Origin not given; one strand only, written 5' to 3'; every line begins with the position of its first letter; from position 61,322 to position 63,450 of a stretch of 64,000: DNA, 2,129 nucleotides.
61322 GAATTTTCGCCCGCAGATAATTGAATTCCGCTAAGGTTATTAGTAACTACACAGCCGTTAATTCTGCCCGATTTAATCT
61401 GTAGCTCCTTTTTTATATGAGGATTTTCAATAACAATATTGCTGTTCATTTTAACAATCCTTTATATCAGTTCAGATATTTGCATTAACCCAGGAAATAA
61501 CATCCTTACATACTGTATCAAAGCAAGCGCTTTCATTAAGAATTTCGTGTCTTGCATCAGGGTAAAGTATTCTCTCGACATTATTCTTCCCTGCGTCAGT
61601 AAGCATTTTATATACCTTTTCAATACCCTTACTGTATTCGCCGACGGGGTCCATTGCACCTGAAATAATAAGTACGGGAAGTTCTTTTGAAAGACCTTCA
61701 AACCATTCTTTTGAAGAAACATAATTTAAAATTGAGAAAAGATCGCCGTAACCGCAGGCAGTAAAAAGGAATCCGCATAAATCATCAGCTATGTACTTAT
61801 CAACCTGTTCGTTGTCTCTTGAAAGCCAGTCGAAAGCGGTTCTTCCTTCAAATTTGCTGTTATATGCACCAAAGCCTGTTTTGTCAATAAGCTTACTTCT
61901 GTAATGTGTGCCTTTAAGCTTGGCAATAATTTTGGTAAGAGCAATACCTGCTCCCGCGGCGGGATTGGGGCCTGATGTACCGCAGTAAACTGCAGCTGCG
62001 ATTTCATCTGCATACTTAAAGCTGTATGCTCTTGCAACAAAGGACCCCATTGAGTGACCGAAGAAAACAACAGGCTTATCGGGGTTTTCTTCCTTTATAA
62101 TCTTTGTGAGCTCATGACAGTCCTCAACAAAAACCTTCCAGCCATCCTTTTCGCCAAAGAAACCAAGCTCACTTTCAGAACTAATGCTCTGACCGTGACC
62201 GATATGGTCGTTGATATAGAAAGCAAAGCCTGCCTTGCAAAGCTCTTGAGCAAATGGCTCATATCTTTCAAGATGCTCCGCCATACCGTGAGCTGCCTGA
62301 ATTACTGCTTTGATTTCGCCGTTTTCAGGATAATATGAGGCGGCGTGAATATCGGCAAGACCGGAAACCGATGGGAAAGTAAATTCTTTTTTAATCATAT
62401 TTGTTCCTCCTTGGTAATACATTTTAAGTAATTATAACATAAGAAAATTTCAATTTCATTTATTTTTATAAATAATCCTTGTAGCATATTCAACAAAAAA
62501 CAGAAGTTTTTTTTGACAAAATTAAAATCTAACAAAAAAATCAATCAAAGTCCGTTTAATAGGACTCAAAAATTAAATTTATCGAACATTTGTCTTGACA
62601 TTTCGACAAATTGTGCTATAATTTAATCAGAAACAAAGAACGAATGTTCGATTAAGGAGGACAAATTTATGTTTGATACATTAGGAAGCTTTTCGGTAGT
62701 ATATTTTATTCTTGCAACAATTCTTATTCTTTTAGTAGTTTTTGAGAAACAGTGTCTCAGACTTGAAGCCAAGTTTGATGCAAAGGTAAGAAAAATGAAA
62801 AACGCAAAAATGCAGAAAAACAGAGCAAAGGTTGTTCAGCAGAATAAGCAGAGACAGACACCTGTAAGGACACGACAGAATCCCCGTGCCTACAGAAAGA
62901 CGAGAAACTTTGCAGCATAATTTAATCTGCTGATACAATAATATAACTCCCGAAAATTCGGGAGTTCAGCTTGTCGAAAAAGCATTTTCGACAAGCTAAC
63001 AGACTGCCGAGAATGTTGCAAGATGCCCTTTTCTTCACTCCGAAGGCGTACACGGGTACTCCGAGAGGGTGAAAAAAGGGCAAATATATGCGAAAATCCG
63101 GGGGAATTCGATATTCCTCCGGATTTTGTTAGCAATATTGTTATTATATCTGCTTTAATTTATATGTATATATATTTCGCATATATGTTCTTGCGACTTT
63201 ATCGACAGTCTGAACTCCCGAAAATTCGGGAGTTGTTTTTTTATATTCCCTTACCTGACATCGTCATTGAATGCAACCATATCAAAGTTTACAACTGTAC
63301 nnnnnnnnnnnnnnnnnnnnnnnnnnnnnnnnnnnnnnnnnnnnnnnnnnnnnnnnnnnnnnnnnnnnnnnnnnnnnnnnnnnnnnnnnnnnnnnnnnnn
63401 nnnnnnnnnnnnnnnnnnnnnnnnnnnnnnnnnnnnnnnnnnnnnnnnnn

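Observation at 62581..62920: LexA-box-controlled 83-aa membrane protein with a polybasic tail: candidate undescribed SOS effector (division inhibitor or membrane toxin)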

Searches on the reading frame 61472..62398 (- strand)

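Call 35: search_protein_families(library=pfam, proteins=[window:61472-62398:-], max_evalue=0.00001)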
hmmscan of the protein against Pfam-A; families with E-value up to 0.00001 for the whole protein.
window:61472-62398:- (308 aa): 3 families
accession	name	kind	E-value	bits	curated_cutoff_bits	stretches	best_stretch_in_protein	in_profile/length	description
PF12146.15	Hydrolase_4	-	6.5e-46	157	27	1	28-290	2-238/239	Serine aminopeptidase, S33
PF00561.26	Abhydrolase_1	-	8e-17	62.1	25.8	1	37-287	7-241/245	alpha/beta hydrolase fold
PF12697.13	Abhydrolase_6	-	5.7e-06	27.6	26.3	1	46-251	17-177/217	Alpha/beta hydrolase family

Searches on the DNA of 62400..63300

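Call 23: search_rna_families(source=window, start=62400, end=63300, threshold=evalue, max_evalue=1)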
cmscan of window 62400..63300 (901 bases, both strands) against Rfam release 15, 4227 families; matches with E-value up to 1: 7.
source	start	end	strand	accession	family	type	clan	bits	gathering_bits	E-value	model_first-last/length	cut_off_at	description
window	63023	63244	+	RF00515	PyrR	Cis-reg;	-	26.8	54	0.23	1-115/115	no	PyrR binding site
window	63093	63127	+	RF04255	MIR8001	Gene; miRNA;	-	26.4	90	0.014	16-50/67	no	MIR8001 microRNA precursor family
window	63093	63127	-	RF04255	MIR8001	Gene; miRNA;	-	22.8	90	0.12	16-50/67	no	MIR8001 microRNA precursor family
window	63076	63192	-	RF01459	rliE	Gene; sRNA;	-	21.7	90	0.47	79-198/222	no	Listeria sRNA rliE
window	62914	63017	+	RF01220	snoR104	Gene; snRNA; snoRNA; HACA-box;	-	21.3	40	0.55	1-118/118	no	Small nucleolar RNA snoR104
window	62933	62992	-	RF02523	ROSE_3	Cis-reg; thermoregulator;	-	19.5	43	0.22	1-69/69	no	Repression of heat shock gene expression (ROSE) element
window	62954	63016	-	RF00456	mir-34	Gene; miRNA;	CL00087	19.1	53.4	0.25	1-72/72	no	mir-34 microRNA precursor family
